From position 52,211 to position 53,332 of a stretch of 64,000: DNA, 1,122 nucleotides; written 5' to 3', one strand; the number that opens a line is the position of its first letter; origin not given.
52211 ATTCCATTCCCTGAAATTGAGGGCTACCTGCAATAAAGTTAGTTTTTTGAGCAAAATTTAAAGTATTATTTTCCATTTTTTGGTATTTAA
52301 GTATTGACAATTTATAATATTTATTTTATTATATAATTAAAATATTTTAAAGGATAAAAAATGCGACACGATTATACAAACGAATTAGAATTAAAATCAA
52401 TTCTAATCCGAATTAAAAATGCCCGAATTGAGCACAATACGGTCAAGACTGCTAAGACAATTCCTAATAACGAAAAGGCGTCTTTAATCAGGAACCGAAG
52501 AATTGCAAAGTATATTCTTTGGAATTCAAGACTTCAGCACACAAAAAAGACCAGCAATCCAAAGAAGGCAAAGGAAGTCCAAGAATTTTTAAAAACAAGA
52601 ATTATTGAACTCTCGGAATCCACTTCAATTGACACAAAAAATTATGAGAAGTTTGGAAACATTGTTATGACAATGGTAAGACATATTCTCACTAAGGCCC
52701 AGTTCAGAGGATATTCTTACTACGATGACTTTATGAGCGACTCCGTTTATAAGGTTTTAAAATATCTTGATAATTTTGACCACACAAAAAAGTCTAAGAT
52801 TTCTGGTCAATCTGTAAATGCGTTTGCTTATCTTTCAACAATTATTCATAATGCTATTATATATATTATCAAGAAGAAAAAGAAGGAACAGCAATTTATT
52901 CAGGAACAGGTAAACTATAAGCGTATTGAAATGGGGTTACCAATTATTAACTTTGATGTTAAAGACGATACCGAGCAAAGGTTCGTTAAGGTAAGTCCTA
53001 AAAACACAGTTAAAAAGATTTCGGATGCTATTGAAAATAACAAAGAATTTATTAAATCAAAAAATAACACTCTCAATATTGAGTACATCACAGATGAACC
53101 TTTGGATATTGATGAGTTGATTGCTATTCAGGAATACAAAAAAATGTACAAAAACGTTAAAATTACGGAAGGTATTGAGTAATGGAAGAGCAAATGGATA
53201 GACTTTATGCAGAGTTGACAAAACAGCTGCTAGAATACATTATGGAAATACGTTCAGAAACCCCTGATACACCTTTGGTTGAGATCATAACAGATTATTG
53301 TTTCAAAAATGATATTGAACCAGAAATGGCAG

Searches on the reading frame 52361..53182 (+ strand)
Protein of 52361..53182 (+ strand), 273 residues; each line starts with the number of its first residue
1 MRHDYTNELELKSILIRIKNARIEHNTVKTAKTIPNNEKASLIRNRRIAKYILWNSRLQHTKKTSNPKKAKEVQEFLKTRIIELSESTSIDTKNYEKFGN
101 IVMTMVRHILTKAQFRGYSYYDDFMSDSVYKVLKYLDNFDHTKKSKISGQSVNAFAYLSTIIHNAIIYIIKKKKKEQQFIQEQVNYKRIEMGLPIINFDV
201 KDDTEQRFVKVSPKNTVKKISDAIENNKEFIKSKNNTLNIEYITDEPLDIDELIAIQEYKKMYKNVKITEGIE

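Call 5: search_protein_families(library=pfam, proteins=[window:52361-53182:+], max_evalue=0.01)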
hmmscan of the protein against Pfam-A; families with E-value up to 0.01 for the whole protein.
window:52361-53182:+ (273 aa): 1 family
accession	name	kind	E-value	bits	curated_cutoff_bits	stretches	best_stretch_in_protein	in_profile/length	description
PF04542.20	Sigma70_r2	-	0.0063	16.7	24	0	106-175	9-70/71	Sigma-70 region 2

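Call 6: search_protein_families(library=phrogs, proteins=[window:52361-53182:+], max_evalue=0.001)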
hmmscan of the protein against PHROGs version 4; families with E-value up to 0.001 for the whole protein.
window:52361-53182:+ (273 aa): 4 families
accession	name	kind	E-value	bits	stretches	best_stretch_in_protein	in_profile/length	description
phrog_19643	-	transcription regulation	7.3e-35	121.7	1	1-254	6-233/255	RNA polymerase sigma factor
phrog_12780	-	transcription regulation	5.9e-18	66.5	1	80-197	38-157/289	RNA polymerase sigma factor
phrog_234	-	transcription regulation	3.4e-13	51.1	1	86-236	32-165/181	late sigma transcription factor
phrog_12791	-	transcription regulation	1.3e-08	35.4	1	83-182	154-255/286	sigma factor for late transcription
